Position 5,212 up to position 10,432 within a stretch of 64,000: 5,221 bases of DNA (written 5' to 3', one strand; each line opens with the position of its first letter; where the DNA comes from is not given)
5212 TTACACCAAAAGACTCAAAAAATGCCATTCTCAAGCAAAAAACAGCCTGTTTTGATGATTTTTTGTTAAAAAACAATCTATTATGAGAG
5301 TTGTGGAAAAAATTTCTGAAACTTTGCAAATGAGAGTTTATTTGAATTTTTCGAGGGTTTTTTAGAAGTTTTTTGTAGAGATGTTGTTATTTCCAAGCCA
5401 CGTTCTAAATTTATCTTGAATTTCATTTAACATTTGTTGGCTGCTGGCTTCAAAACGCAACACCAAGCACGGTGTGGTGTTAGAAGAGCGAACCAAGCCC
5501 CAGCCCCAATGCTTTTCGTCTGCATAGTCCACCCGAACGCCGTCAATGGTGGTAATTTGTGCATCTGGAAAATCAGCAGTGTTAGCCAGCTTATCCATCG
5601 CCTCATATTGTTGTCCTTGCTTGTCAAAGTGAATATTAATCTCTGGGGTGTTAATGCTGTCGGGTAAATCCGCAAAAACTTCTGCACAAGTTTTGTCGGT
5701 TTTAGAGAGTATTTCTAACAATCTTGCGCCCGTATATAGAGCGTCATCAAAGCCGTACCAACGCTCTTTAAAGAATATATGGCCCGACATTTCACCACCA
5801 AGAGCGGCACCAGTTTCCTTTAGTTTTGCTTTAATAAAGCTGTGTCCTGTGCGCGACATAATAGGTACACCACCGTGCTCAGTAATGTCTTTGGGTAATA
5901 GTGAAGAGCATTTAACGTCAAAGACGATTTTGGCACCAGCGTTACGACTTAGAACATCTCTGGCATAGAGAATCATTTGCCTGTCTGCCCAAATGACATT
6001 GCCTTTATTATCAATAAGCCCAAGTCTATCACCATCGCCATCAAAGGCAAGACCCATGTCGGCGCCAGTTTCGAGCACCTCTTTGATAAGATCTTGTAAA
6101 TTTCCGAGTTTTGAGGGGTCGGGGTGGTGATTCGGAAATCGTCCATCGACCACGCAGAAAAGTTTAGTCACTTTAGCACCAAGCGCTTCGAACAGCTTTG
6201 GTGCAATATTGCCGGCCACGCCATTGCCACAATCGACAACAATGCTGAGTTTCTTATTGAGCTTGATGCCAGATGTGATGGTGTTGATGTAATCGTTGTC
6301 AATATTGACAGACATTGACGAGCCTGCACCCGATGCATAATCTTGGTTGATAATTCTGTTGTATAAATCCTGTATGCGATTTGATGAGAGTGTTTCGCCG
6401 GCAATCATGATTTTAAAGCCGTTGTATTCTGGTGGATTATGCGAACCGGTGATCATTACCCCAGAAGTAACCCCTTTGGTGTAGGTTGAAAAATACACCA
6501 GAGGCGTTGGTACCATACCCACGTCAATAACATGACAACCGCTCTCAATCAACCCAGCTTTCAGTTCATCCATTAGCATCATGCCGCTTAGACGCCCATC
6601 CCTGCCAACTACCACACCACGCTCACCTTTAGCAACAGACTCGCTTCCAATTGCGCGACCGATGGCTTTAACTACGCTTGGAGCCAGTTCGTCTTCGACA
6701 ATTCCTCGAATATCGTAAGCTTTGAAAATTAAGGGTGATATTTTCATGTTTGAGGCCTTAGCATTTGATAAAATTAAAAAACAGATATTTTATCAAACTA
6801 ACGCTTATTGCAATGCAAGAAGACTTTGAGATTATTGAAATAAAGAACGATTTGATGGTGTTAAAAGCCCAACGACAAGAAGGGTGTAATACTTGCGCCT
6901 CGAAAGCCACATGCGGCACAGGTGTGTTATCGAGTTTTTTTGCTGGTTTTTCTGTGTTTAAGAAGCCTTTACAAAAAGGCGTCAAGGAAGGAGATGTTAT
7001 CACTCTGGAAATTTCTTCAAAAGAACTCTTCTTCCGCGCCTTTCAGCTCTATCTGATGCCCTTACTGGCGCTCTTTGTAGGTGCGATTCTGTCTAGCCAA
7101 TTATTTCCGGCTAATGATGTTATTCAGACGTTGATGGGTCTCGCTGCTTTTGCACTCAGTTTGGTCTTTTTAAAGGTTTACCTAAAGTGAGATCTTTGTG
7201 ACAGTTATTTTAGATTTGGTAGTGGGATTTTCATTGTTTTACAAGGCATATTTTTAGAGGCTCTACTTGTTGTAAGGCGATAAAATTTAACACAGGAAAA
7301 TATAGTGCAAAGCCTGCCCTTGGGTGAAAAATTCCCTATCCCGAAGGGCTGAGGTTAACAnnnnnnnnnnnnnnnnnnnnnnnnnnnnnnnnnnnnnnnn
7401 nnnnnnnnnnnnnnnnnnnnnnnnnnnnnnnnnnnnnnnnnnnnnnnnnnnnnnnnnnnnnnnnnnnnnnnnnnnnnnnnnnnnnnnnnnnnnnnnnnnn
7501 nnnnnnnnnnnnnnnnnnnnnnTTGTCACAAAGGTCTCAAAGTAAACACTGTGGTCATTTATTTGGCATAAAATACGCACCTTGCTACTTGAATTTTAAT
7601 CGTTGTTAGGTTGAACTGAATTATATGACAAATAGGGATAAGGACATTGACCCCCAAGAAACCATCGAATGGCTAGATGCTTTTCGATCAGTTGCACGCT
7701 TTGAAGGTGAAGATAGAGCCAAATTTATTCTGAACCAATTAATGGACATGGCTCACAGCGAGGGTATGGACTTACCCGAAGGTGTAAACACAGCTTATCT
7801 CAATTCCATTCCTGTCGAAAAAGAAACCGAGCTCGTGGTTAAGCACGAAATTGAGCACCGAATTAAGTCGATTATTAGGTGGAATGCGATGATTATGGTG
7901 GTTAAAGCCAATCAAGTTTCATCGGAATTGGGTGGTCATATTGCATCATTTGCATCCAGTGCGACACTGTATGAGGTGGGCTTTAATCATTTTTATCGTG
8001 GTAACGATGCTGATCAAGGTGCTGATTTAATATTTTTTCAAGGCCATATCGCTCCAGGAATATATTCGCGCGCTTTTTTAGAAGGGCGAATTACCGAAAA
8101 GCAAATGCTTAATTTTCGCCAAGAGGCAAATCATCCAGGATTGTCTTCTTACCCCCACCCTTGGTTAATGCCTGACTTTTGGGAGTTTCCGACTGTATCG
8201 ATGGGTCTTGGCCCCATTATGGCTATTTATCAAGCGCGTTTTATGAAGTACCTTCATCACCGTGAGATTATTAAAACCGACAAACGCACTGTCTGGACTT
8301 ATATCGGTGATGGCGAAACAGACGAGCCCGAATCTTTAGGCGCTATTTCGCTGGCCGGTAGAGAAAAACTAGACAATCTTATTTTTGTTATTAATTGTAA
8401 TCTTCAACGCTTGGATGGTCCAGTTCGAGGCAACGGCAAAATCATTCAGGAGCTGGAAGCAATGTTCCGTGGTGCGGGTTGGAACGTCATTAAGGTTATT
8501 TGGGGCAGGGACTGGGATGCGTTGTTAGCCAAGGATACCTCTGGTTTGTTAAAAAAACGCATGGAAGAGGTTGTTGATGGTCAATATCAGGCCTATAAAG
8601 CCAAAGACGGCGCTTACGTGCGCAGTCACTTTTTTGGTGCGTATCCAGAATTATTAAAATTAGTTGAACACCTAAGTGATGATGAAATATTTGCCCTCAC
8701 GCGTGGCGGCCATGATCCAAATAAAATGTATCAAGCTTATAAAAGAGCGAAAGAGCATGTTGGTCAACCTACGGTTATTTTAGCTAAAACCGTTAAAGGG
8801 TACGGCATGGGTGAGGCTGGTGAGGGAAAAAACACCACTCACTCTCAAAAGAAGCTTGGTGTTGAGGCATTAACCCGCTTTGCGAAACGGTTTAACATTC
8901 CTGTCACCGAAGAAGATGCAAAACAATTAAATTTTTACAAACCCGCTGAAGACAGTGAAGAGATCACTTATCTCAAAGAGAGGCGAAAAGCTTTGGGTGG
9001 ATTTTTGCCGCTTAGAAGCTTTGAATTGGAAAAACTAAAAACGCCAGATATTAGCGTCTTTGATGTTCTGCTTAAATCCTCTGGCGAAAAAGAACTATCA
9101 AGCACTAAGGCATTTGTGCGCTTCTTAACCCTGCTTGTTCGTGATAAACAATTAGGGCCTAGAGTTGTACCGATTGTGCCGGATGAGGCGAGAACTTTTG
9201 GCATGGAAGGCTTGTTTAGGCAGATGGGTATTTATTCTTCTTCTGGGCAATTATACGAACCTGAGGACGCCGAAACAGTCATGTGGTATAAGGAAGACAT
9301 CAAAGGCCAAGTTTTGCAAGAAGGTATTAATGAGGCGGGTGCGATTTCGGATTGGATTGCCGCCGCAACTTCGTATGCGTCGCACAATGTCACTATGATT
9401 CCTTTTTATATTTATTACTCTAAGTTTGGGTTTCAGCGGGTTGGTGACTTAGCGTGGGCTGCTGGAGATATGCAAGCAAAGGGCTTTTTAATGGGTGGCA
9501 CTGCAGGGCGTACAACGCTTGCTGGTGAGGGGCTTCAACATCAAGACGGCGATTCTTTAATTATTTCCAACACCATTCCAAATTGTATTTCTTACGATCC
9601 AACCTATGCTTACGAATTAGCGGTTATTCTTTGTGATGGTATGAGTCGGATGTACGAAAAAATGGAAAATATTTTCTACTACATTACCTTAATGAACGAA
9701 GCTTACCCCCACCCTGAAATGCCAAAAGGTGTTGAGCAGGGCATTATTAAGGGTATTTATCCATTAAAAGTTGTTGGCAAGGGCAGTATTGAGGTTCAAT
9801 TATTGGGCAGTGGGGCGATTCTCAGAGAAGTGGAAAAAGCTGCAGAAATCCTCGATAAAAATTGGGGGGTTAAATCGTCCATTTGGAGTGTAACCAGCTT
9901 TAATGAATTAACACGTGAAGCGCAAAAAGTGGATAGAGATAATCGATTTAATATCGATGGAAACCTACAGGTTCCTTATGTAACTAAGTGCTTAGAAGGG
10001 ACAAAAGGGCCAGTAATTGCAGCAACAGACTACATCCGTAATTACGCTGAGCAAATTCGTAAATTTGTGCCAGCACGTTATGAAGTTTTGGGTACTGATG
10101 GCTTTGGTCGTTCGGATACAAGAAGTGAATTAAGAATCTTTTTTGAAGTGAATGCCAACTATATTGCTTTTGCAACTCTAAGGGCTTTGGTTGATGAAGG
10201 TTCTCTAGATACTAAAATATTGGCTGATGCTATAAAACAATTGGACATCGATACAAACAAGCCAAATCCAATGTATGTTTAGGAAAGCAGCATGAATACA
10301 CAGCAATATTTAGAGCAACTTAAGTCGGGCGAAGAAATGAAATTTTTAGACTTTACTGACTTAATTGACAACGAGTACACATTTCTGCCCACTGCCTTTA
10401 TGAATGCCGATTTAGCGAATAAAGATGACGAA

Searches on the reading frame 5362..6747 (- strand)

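Call 73: search_protein_families(library=pfam, proteins=[window:5362-6747:-])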
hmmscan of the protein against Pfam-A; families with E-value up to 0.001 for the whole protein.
window:5362-6747:- (461 aa): 4 families
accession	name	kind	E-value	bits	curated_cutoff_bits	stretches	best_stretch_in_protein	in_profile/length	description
PF02878.22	PGM_PMM_I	-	3.8e-36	124.3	22.5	1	7-136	3-135/138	Phosphoglucomutase/phosphomannomutase, alpha/beta/alpha domain I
PF02879.22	PGM_PMM_II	-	4.2e-27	95.1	29.3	1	152-249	2-103/103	Phosphoglucomutase/phosphomannomutase, alpha/beta/alpha domain II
PF02880.22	PGM_PMM_III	-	8.7e-25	87.5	20.7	1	255-362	3-112/115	Phosphoglucomutase/phosphomannomutase, alpha/beta/alpha domain III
PF00408.26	PGM_PMM_IV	-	2.2e-09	37.7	23.1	1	388-448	10-66/68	Phosphoglucomutase/phosphomannomutase, C-terminal domain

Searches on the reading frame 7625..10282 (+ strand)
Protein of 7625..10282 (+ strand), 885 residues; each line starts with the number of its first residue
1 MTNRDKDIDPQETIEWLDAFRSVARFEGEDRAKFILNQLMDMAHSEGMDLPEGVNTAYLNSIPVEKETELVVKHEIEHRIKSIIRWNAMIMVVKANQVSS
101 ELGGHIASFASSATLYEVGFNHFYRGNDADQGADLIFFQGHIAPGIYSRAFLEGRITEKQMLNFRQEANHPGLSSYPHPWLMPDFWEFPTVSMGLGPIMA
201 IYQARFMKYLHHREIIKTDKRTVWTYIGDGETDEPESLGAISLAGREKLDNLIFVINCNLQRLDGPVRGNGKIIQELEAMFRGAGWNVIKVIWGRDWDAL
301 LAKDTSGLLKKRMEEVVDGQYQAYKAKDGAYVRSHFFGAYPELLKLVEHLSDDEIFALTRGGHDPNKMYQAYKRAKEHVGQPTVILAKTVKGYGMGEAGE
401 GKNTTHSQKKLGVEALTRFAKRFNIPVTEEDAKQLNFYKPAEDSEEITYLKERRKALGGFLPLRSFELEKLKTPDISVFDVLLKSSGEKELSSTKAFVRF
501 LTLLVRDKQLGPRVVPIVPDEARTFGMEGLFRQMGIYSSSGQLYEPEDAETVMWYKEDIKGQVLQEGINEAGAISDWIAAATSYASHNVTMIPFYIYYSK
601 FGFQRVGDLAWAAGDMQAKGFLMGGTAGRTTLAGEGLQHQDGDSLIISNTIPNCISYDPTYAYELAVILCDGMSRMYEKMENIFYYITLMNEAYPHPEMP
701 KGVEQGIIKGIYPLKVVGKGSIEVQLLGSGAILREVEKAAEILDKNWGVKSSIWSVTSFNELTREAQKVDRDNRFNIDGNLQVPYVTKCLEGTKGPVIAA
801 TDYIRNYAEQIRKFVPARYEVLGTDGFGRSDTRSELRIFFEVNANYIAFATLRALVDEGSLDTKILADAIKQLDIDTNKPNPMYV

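Call 73: search_protein_families(library=pfam, proteins=[window:7625-10282:+])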
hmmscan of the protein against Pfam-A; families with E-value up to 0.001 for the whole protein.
window:7625-10282:+ (885 aa): 3 families
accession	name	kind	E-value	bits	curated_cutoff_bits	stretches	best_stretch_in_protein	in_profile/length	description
PF17831.6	PDH_E1_M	-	1.8e-105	351.8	23.2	1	484-697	16-229/229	Pyruvate dehydrogenase E1 component middle domain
PF22613.1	Transketolase_C_1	-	6.1e-21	75.2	27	1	710-842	1-112/113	Transketolase-like TK C-terminal domain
PF00456.26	Transketolase_N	-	1.2e-13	51.2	22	1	92-299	11-221/334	Transketolase, thiamine diphosphate binding domain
